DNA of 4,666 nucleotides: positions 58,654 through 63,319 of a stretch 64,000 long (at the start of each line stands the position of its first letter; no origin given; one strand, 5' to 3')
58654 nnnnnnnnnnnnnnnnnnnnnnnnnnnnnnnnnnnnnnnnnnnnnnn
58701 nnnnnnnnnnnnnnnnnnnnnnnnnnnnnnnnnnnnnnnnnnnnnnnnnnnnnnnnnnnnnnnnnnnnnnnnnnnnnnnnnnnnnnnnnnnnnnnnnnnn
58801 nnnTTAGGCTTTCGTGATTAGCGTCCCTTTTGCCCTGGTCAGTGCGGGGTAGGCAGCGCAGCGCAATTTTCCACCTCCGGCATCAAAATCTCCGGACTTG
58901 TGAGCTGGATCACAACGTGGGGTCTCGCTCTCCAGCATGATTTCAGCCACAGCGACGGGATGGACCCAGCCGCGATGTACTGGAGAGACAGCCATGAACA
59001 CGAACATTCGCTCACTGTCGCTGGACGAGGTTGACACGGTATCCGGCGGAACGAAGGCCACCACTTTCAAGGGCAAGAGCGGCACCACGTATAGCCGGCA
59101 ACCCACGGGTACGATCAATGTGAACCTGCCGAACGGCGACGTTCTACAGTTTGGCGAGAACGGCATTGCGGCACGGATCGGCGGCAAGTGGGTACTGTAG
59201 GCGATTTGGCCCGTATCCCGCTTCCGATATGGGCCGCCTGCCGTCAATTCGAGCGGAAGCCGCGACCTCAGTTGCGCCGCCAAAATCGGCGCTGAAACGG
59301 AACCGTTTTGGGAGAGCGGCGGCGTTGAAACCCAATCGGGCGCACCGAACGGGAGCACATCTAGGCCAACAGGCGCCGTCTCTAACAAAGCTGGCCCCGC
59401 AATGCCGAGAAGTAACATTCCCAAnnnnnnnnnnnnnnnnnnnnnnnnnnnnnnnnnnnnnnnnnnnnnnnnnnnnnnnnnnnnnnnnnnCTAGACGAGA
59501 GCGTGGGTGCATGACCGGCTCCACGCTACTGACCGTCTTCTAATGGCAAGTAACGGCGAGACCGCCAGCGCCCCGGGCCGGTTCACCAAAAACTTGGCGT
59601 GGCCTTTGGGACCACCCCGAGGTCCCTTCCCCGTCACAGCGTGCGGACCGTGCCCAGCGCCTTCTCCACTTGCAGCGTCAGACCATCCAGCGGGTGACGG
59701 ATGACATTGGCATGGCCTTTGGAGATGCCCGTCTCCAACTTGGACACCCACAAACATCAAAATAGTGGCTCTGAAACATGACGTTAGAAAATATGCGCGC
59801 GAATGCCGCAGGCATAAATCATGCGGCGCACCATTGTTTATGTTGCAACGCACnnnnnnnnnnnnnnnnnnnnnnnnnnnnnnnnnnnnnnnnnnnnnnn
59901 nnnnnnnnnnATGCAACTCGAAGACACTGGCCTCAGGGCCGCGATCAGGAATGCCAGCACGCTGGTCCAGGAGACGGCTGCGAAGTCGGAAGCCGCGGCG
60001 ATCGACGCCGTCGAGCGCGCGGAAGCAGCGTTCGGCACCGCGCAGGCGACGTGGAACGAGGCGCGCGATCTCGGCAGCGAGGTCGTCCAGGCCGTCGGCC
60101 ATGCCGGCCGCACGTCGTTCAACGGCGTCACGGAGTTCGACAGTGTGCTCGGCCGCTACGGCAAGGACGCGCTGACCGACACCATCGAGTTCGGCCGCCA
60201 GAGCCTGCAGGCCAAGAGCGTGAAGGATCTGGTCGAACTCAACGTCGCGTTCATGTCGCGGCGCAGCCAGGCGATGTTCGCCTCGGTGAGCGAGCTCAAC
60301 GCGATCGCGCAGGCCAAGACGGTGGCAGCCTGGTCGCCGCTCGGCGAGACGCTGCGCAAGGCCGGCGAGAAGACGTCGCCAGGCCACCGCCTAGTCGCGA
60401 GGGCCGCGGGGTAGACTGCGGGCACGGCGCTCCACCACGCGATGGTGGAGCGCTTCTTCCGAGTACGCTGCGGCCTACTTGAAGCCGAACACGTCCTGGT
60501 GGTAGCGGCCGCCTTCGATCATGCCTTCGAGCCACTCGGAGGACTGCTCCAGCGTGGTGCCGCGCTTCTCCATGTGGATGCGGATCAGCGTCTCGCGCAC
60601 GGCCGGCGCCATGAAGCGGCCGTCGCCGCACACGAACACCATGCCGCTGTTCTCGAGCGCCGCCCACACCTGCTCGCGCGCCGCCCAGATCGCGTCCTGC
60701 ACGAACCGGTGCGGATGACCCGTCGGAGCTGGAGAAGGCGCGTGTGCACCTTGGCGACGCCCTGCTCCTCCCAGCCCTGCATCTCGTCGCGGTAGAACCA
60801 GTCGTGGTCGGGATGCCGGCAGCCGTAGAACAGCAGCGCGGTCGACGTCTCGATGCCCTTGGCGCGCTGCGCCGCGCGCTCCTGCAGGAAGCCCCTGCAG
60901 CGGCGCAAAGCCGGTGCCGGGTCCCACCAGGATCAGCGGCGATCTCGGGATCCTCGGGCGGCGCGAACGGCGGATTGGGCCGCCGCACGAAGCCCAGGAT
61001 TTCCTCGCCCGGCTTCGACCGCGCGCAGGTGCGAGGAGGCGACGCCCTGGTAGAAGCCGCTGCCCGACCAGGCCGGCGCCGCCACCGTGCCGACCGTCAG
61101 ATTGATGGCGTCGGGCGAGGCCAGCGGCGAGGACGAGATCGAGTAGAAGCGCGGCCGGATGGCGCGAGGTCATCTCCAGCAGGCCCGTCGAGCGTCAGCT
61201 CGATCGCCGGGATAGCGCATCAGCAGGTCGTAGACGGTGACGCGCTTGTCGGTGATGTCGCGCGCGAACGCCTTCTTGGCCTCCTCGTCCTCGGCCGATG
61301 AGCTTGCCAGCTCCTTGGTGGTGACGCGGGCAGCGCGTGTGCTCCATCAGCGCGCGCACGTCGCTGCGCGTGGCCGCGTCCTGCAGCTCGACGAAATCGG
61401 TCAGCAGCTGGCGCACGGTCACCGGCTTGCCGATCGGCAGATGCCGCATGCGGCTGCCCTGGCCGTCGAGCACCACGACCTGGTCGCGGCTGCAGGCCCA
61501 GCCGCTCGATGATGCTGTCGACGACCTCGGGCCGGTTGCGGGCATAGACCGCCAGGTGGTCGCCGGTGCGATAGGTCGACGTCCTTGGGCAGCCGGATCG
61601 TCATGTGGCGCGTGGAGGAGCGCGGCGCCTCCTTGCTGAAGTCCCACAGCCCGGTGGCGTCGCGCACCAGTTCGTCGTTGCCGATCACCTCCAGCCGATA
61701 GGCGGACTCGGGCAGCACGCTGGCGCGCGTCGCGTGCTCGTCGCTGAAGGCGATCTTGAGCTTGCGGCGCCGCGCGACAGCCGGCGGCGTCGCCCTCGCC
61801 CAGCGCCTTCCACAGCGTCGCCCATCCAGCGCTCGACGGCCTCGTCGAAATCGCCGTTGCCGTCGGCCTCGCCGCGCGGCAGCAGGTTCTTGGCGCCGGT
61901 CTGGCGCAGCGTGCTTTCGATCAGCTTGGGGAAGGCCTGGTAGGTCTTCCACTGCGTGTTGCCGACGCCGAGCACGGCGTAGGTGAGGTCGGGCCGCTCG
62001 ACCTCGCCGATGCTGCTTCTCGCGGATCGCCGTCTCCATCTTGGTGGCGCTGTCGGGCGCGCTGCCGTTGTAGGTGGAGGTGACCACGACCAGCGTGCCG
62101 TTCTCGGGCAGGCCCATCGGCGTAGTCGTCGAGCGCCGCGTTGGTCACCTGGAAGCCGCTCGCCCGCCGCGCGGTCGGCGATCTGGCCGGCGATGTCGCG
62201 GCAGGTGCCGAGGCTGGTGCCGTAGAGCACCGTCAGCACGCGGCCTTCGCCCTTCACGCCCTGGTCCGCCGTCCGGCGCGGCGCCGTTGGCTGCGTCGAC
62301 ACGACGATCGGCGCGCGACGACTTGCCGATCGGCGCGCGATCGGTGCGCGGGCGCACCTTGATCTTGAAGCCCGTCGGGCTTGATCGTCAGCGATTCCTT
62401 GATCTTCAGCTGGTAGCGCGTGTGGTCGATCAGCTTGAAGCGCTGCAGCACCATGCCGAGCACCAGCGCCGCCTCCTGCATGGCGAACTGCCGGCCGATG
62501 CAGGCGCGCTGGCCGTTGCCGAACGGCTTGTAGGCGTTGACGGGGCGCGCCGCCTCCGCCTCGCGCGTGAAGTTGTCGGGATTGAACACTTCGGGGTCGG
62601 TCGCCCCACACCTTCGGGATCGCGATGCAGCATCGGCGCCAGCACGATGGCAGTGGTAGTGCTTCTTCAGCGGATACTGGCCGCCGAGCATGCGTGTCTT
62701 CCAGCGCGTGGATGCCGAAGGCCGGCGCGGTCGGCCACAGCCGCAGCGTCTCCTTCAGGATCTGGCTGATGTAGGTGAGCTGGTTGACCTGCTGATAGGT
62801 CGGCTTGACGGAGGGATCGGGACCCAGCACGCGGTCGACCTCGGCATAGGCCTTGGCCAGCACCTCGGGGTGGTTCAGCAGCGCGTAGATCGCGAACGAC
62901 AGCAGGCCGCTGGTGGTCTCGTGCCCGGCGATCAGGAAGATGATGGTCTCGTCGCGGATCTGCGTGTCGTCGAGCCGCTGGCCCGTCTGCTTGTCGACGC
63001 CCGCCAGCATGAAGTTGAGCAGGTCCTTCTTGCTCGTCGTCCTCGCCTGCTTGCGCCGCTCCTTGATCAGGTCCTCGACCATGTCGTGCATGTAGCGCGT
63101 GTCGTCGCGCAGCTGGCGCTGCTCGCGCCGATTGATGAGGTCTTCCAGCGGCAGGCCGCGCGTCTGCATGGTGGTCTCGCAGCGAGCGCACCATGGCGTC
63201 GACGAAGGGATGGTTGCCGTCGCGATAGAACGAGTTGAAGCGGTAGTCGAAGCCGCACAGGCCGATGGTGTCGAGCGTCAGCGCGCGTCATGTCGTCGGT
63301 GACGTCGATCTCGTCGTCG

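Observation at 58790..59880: Orphan double-glycine-leader (colicin V-like leader) peptide gene in a lower-GC islet next to tRNA-Lys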

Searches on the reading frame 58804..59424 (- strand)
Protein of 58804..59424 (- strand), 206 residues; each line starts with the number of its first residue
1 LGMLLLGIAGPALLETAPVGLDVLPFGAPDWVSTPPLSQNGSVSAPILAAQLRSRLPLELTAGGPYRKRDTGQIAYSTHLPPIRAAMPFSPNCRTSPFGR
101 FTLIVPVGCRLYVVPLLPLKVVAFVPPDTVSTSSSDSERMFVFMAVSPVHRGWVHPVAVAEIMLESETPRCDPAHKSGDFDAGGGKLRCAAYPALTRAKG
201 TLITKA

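Call 77: search_protein_families(library=pfam, proteins=[window:58804-59424:-], max_evalue=10)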
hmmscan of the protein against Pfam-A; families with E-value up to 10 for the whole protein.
window:58804-59424:- (206 aa): 0 families

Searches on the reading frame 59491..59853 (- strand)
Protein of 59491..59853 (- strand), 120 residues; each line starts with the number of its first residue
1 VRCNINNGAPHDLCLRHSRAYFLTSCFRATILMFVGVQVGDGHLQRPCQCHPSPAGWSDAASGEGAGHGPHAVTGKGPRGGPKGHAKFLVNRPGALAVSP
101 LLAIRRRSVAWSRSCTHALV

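Call 77: search_protein_families(library=pfam, proteins=[window:59491-59853:-], max_evalue=10)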
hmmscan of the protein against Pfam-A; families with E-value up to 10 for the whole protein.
window:59491-59853:- (120 aa): 0 families

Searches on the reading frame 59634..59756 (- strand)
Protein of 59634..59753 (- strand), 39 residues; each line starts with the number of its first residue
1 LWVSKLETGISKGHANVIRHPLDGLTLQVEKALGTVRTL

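Call 44: search_protein_families(library=pfam, proteins=[window:59634-59753:-], max_evalue=0.01)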
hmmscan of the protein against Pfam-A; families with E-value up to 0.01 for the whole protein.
window:59634-59753:- (39 aa): 0 families

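Call 77: search_protein_families(library=pfam, proteins=[window:59637-59756:-], max_evalue=10)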
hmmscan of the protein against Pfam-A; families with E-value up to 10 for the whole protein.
seq(40 aa): 0 families

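Call 79: find_homologous_proteins(query=window:59637-59756:-, max_evalue=10)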
Query seq(40 aa) (40 aa): 1 proteins with E <= 10 among 1 candidates.
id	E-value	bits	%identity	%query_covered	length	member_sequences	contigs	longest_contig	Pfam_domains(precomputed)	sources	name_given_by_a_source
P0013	6.7e-9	52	86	88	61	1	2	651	-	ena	-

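Call 81: find_encoding_contigs(protein=P0013, flank=5000)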
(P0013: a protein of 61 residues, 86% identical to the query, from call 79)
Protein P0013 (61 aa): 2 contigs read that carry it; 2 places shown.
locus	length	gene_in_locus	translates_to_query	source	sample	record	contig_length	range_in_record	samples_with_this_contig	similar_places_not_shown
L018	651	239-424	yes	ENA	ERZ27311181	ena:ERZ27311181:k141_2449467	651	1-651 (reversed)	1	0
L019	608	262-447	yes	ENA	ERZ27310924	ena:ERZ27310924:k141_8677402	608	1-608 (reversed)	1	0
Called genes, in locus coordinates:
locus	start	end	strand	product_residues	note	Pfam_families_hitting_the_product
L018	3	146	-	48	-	?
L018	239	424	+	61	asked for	-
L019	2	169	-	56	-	?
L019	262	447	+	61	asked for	-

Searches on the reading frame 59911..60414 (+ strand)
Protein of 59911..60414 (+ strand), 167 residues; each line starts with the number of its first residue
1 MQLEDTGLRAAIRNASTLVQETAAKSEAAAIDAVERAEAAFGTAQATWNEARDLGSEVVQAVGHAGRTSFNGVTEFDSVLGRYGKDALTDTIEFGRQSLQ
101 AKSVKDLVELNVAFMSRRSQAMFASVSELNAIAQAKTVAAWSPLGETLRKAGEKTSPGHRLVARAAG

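Call 36: find_related_loci(query=window:59911-60414:+, collection=metagenome_contigs, flank=5000)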
Query window:59911-60414:+ (167 aa) in metagenome_contigs; peptide patterns used: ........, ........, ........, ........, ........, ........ (x = any residue, [..] = any of these).
166 stretches matched a pattern; 6 encode a relative of the query (tblastn E <= 1e-3); 6 distinct loci.
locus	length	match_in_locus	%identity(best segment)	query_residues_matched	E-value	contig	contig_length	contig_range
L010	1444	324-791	88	1-156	4e-96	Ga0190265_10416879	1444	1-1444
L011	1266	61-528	85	1-156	4e-94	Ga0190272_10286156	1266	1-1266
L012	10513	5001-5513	77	1-165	1e-84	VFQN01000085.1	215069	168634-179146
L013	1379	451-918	78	1-156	2e-87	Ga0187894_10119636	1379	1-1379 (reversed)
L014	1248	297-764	77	1-156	8e-86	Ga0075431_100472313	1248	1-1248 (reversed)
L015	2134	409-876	60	1-156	7e-65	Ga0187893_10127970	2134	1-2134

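Call 108: search_protein_families(library=pfam, proteins=[window:59911-60414:+], max_evalue=0.001)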
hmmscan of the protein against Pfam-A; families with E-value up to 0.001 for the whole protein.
window:59911-60414:+ (167 aa): 1 family
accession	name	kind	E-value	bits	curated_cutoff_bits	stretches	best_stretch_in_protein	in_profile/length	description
PF09361.15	Phasin_2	-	7.6e-07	29.7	24.9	1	54-140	6-92/100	Phasin protein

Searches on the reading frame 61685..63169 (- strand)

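Call 108: search_protein_families(library=pfam, proteins=[window:61685-63169:-], max_evalue=0.001)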
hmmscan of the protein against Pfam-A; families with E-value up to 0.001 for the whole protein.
window:61685-63169:- (494 aa): 2 families
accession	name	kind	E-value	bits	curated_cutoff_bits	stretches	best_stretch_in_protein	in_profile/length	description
PF00067.27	p450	-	2.2e-30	106.3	22.8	1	15-151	204-341/462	Cytochrome P450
PF00258.30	Flavodoxin_1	-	3.1e-13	50.5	25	1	314-448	1-143/143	Flavodoxin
